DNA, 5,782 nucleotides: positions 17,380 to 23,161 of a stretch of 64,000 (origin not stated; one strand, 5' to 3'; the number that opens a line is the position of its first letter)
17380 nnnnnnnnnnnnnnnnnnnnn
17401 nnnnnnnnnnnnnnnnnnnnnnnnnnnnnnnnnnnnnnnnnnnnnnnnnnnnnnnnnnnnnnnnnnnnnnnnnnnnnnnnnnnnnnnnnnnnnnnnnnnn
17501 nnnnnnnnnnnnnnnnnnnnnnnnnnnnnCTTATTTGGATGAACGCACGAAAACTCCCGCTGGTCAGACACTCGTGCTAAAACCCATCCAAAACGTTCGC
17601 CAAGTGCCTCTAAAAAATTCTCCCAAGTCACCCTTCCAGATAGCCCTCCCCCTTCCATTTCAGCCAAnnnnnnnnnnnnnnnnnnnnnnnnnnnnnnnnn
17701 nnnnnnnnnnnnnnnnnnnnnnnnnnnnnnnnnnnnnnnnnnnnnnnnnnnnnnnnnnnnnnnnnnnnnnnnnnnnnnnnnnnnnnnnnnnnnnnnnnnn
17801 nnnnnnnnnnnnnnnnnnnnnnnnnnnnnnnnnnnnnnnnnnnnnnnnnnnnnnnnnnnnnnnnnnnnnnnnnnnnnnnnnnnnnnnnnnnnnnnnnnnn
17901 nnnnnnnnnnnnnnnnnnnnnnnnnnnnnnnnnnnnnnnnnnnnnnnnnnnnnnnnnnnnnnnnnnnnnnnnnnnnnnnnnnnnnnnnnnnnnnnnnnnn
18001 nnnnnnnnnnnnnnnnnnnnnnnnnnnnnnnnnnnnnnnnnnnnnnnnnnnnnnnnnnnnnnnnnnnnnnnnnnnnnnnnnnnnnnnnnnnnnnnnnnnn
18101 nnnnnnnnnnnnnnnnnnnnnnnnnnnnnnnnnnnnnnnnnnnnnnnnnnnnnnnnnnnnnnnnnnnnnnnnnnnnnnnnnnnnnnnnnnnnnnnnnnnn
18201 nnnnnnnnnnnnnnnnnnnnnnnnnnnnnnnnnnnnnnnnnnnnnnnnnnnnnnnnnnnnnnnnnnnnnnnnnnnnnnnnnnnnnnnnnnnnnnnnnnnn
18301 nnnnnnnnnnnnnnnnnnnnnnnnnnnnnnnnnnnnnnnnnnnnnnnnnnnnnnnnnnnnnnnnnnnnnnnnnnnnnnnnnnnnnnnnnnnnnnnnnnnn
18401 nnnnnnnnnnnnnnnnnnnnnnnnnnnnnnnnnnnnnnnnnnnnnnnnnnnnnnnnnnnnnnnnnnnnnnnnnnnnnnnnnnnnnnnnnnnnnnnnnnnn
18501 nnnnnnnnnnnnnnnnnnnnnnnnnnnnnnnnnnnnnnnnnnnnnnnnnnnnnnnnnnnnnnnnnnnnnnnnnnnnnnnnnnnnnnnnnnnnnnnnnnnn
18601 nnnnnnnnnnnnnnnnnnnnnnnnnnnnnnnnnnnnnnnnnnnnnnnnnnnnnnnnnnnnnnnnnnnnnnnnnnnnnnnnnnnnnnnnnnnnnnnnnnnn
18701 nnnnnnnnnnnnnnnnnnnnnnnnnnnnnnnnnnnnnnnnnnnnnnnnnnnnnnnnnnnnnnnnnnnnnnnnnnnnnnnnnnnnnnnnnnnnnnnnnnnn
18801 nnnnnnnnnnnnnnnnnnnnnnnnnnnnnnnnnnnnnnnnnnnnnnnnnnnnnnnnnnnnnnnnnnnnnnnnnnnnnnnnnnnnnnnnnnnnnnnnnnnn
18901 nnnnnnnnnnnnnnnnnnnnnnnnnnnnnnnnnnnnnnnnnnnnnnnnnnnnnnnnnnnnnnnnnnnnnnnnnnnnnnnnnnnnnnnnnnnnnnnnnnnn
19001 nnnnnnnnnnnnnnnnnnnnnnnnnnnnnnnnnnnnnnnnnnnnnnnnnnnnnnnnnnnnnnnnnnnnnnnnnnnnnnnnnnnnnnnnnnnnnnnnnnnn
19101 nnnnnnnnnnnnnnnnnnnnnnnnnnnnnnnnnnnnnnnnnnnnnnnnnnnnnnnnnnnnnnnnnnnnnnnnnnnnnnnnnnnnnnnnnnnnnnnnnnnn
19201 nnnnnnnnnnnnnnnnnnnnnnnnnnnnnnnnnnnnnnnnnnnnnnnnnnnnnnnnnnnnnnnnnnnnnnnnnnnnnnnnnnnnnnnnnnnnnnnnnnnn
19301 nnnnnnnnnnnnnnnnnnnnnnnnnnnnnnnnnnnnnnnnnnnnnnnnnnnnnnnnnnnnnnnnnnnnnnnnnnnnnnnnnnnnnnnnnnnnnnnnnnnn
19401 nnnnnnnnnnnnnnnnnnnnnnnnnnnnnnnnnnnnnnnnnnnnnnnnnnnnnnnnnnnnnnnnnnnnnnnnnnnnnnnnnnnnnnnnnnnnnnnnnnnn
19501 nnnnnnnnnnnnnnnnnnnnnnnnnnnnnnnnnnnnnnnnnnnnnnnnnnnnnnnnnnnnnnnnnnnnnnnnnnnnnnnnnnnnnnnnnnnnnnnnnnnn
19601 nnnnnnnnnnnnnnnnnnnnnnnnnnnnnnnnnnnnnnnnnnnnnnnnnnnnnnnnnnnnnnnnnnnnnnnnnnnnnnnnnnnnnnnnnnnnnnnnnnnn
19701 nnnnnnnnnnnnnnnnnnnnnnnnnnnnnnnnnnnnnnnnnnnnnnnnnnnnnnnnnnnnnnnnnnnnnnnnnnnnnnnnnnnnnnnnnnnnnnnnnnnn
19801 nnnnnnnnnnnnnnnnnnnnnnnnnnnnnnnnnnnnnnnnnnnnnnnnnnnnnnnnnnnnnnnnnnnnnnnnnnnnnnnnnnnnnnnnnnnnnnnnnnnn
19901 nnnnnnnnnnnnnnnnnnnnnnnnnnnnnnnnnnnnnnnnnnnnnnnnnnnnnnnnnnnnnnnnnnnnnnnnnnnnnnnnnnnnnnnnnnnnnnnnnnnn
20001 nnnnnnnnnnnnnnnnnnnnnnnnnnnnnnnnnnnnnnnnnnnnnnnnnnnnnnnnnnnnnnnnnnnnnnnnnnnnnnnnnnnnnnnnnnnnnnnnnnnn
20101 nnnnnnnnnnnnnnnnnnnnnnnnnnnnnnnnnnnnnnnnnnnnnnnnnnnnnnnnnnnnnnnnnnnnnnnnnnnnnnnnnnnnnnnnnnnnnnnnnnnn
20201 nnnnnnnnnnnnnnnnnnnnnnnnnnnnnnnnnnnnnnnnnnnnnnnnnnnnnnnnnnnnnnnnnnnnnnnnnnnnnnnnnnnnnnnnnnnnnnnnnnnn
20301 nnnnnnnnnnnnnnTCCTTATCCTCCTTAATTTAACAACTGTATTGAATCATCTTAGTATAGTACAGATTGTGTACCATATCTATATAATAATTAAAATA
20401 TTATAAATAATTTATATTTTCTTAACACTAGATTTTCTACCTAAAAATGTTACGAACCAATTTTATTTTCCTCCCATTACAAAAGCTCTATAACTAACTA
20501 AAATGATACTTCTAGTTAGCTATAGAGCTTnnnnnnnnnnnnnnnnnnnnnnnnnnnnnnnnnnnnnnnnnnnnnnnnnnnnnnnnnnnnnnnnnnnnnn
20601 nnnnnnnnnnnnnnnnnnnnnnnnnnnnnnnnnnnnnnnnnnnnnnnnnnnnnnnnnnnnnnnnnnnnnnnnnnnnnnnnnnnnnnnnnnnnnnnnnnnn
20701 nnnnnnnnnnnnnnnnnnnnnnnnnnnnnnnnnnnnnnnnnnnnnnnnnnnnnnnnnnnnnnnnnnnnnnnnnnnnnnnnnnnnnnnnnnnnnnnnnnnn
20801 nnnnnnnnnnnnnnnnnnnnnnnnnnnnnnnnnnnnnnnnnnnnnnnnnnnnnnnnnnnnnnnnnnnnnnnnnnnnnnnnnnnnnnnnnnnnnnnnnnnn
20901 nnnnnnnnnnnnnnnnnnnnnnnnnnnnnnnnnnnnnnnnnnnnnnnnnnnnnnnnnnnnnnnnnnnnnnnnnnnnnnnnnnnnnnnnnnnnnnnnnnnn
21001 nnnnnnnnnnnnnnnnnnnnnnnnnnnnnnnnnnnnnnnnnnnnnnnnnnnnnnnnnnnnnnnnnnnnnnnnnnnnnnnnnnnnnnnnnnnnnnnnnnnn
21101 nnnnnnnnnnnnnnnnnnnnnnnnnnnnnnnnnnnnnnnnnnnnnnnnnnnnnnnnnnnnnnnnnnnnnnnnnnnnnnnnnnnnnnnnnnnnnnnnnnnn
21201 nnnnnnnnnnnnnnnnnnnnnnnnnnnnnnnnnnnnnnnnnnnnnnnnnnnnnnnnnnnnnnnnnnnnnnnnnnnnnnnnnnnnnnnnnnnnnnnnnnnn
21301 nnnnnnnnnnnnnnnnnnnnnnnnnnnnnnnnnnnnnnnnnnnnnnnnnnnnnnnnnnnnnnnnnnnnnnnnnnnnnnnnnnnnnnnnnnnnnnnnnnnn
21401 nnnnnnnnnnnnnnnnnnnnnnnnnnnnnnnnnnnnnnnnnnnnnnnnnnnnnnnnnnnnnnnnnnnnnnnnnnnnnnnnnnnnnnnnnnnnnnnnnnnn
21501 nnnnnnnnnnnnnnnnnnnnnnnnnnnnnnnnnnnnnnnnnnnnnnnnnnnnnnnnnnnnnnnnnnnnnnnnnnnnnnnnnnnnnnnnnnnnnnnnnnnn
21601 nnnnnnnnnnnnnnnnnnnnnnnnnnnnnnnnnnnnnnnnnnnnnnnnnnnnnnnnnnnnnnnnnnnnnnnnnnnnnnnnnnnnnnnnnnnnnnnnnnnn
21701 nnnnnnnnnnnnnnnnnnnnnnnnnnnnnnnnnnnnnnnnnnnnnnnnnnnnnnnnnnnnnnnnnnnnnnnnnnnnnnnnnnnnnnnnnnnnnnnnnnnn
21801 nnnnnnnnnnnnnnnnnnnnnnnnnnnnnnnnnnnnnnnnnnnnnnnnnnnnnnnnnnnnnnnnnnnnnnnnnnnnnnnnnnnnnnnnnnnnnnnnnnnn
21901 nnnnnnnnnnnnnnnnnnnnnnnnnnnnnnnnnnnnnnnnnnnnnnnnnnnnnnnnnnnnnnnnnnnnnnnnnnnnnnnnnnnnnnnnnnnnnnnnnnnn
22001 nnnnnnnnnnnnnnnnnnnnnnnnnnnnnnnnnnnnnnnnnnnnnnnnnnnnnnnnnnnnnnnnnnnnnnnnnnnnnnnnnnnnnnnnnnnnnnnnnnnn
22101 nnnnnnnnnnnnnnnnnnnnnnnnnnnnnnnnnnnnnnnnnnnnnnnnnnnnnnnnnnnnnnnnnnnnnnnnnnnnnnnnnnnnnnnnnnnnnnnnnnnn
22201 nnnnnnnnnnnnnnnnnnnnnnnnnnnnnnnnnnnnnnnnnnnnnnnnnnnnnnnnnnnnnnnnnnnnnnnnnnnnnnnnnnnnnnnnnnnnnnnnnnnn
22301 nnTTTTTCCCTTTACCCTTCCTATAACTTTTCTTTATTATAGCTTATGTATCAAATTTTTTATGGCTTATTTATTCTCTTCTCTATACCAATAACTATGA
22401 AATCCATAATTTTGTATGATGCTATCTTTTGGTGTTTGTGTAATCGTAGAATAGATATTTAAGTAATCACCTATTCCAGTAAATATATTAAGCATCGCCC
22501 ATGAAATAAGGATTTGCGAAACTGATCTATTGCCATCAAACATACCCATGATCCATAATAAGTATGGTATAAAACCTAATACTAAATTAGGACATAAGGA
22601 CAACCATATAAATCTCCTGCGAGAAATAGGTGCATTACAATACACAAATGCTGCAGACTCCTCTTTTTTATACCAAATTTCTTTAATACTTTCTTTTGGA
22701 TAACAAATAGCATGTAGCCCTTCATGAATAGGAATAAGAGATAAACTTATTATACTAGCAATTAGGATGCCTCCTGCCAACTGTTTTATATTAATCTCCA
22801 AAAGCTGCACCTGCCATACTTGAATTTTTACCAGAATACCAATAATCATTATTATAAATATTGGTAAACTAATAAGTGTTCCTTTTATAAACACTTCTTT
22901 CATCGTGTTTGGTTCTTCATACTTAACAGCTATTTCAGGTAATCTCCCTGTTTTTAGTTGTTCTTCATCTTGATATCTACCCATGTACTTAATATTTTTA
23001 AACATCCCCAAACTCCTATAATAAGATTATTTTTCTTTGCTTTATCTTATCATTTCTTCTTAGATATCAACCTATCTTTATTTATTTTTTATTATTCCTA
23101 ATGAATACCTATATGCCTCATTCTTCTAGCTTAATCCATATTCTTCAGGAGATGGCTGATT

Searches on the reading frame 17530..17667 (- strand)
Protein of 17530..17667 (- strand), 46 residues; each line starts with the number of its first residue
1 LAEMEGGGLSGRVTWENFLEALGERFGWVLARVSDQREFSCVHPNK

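Call 27: list_cluster_members(proteins=[window:17530-17667:-, window:17535-17675:+, window:17631-17744:-, window:17678-17794:-, window:17928-18041:-, window:17941-18027:+, window:17424-17513:+, window:17494-17577:+, window:17807-17887:+, window:18154-18237:-])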
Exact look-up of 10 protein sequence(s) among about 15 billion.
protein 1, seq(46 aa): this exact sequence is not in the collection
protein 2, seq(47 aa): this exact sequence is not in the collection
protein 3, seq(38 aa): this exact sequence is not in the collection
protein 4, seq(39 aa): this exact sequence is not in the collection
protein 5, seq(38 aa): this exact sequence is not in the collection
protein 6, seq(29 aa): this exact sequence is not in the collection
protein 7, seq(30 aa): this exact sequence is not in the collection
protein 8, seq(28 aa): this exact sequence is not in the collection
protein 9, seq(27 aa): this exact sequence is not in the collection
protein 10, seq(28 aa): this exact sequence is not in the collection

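Call 51: find_homologous_proteins(query=A2, max_evalue=10)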
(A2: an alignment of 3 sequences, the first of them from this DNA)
Query A2 (3 sequences) (46 aa, profile of the alignment): 10 proteins with E <= 10 among 10 candidates.
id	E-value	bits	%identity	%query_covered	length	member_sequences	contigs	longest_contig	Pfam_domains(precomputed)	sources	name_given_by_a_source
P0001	3.4e-13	67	79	91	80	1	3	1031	-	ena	-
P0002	3.0e-11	61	87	85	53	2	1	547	-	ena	-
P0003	6.2e-11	60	86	80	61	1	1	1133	-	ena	-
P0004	1.6e-8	52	71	83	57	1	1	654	-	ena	-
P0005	5.0e-6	44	82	72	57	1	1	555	-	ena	-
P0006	2.3e-5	42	96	57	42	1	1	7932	-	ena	-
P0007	5.2e-5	41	87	65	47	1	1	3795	-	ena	-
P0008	7.3e-5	40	81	70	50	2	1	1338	-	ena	-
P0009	2.1e-3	35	69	78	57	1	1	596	-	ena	-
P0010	2.3e-1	29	100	43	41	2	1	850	-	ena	-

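Call 53: find_encoding_contigs(protein=P0006, flank=5000, max_places=10)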
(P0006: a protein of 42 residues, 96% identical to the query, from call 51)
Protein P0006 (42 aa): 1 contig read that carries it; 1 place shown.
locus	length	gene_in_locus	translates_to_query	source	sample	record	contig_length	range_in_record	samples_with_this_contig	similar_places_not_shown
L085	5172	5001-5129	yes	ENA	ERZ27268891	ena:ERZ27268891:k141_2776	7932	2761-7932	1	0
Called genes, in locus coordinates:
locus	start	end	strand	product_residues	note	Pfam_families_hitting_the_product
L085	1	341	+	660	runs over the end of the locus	PF06100:MCRA, PF13450:NAD_binding_8 (weak)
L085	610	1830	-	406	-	PF04389:Peptidase_M28 (weak), PF01546:Peptidase_M20, PF07687:M20_dimer (weak)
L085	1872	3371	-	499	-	PF13187:Fer4_9 (faint), PF13237:Fer4_10 (faint), PF14691:Fer4_20 (weak), PF01180:DHO_dh, PF01207:Dus (weak), PF14697:Fer4_21, PF12838:Fer4_7 (weak), PF00037:Fer4 (weak), +1 more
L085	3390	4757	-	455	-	PF01979:Amidohydro_1, PF07969:Amidohydro_3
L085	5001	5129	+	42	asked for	-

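Call 54: find_encoding_contigs(protein=P0007, flank=5000, max_places=10)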
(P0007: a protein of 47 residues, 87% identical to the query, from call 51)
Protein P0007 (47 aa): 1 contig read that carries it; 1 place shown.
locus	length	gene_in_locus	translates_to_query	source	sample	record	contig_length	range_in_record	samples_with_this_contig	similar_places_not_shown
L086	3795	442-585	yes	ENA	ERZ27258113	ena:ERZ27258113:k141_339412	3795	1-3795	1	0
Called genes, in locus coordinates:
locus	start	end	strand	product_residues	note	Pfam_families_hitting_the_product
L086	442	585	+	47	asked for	-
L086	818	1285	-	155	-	PF06249:EutQ, PF05899:Cupin_3 (weak), PF07883:Cupin_2 (weak)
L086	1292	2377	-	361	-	PF04346:EutH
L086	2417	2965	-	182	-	PF00936:BMC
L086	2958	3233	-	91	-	PF03319:EutN_CcmL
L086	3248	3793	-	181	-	?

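Call 55: find_encoding_contigs(protein=P0001, flank=5000, max_places=10)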
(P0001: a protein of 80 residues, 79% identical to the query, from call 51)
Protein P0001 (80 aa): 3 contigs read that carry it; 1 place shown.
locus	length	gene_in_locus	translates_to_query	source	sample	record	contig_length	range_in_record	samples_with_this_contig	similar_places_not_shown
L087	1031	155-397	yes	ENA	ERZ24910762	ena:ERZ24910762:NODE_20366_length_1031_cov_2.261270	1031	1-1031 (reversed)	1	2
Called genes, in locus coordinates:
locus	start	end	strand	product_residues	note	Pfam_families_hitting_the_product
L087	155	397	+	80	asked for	-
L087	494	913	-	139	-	PF01243:PNPOx_N, PF16242:Pyrid_ox_like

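Call 56: find_encoding_contigs(protein=P0008, flank=5000, max_places=10)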
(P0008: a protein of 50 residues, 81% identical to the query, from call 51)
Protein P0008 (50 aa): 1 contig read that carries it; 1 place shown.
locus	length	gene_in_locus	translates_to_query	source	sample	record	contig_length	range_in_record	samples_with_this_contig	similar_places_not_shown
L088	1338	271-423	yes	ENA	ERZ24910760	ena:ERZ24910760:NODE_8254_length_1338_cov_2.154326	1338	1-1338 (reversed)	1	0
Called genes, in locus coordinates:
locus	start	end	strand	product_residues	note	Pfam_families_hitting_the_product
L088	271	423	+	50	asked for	-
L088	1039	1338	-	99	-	?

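Call 57: find_encoding_contigs(protein=P0003, flank=5000, max_places=10)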
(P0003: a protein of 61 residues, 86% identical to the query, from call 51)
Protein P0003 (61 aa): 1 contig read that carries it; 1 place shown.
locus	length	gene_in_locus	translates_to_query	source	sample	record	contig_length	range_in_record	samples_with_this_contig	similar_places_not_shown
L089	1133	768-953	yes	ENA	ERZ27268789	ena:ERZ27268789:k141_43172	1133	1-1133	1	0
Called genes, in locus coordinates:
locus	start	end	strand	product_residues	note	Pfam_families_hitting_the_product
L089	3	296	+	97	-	?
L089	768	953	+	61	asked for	-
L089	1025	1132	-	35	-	?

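Call 58: find_encoding_contigs(protein=P0010, flank=5000, max_places=10)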
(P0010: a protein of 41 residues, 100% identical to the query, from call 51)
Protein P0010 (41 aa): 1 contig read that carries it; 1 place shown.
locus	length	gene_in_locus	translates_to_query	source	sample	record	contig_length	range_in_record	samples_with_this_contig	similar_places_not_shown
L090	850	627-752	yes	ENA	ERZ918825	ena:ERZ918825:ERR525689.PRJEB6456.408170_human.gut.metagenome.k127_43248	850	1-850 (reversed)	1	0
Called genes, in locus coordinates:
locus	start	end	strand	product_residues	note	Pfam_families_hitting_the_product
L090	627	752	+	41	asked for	-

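Call 59: find_encoding_contigs(protein=P0004, flank=5000, max_places=10)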
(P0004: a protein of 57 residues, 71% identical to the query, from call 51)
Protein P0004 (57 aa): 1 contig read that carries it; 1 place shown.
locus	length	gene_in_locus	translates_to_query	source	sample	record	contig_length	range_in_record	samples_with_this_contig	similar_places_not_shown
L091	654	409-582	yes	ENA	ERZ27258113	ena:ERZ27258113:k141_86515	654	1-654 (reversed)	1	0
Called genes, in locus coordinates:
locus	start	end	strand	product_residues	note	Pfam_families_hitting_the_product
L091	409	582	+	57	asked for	-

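Call 66: find_encoding_contigs(protein=P0009, flank=5000, max_places=10)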
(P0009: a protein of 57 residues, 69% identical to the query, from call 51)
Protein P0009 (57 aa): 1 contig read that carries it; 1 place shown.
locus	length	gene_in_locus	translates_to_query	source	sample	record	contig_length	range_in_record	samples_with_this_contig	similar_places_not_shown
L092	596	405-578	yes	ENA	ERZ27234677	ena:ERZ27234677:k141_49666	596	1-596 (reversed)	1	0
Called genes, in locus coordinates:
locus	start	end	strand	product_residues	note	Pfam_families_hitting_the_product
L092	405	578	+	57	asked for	-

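Call 67: find_encoding_contigs(protein=P0005, flank=5000, max_places=10)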
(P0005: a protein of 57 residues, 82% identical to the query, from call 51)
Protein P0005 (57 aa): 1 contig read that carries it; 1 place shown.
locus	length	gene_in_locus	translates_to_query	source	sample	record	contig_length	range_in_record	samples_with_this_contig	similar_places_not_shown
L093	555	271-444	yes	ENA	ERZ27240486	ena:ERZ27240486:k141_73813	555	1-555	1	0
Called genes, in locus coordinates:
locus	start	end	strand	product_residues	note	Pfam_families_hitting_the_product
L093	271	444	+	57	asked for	-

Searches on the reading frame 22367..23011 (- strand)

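Call 12: search_protein_families(library=pfam, proteins=[window:22367-23011:-])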
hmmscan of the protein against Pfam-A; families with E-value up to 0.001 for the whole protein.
window:22367-23011:- (214 aa): 1 family
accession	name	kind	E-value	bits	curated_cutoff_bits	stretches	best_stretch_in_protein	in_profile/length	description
PF11667.14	DUF3267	-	1.3e-21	77.4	27.1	1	90-197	2-107/108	Putative zincin peptidase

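Call 89: search_protein_families(library=padloc, proteins=[window:22367-23011:-], max_evalue=0.001)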
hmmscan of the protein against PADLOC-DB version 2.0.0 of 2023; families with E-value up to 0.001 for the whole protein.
window:22367-23011:- (214 aa): 0 families
